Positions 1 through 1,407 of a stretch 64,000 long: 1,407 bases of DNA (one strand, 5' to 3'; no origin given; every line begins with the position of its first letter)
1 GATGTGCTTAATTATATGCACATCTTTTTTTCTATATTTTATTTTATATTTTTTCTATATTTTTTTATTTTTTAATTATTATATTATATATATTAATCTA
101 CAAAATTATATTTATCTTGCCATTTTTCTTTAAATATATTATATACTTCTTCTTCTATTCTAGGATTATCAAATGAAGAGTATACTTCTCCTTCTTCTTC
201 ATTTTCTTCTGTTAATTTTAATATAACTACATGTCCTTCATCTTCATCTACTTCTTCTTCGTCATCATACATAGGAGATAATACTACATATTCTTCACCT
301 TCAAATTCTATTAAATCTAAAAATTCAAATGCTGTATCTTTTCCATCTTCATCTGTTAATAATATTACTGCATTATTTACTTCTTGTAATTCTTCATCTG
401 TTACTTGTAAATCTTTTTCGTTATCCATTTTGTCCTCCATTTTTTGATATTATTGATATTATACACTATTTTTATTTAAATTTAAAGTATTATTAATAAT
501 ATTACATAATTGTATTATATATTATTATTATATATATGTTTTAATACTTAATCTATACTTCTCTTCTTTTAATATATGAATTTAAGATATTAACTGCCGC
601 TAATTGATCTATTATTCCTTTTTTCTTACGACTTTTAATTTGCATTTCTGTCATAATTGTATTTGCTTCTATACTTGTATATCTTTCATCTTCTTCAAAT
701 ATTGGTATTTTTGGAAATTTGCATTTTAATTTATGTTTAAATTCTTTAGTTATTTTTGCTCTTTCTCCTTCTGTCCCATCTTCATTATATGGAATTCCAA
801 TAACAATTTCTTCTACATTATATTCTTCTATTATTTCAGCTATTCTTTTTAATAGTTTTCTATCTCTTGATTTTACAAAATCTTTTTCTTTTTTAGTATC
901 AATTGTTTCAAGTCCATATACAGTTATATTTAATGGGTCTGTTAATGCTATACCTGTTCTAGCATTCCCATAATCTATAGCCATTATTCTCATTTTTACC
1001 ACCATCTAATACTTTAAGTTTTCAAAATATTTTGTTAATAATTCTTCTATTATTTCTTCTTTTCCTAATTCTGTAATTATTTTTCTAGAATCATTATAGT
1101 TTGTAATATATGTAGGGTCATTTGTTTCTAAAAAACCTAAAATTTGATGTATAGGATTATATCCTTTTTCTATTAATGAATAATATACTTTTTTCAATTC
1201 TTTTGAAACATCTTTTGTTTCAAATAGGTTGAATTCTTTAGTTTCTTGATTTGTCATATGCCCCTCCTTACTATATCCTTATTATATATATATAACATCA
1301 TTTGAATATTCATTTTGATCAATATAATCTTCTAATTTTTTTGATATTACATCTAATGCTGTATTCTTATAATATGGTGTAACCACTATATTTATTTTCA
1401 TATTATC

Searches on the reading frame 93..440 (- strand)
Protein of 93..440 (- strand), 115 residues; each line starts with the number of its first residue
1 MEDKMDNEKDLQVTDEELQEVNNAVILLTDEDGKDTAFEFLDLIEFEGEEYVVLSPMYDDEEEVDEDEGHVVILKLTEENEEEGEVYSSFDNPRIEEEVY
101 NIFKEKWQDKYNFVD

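Call 3: search_protein_families(library=pfam, proteins=[window:93-440:-], max_evalue=1)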
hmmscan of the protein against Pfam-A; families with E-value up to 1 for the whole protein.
window:93-440:- (115 aa): 1 family
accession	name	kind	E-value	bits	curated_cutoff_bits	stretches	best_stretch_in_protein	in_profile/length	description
PF06949.16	DUF1292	-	7.7e-10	39.9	24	1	31-105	1-72/75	Protein of unknown function (DUF1292)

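Call 69: find_encoding_contigs(protein=window:93-440:-, flank=10000, max_places=3)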
Protein window:93-440:- (115 aa): no gene with exactly this product is on record in the collection.

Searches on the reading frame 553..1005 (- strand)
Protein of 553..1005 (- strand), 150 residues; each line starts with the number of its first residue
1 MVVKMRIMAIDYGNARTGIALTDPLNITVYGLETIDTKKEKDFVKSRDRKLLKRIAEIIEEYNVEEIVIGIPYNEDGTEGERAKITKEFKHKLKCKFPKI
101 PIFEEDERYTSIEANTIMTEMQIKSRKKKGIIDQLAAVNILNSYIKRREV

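Call 3: search_protein_families(library=pfam, proteins=[window:553-1005:-], max_evalue=1)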
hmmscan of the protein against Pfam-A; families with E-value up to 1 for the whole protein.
window:553-1005:- (150 aa): 4 families
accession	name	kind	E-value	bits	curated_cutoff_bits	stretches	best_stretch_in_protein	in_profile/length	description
PF03652.20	RuvX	-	3.3e-37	128.3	29.2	1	5-146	1-133/134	Holliday junction resolvase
PF07066.17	DUF3882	-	0.0017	18.7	22.1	1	6-71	3-72/162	Lactococcus phage M3 protein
PF18809.6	PBECR1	-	0.016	16.1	27.6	1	21-92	17-88/104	phage-Barnase-EndoU-ColicinE5/D-RelE like nuclease1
PF22530.2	Terminase-T7_RNaseH-like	-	0.041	14.6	27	1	15-137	9-101/108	Terminase Bacteriophage T7, Ribonuclease H-like domain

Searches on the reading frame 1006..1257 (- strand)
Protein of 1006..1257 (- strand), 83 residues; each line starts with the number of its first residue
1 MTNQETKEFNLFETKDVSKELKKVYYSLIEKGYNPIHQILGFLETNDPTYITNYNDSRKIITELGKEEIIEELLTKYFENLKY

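Call 3: search_protein_families(library=pfam, proteins=[window:1006-1257:-], max_evalue=1)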
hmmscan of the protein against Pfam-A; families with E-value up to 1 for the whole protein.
window:1006-1257:- (83 aa): 2 families
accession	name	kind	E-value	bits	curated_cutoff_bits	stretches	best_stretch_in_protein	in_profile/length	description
PF06135.17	IreB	-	1.7e-24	86.2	25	1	5-78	2-77/78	IreB regulatory phosphoprotein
PF03668.21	RapZ-like_N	-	0.11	12.7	25.4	1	17-62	65-107/158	RapZ-like N-terminal domain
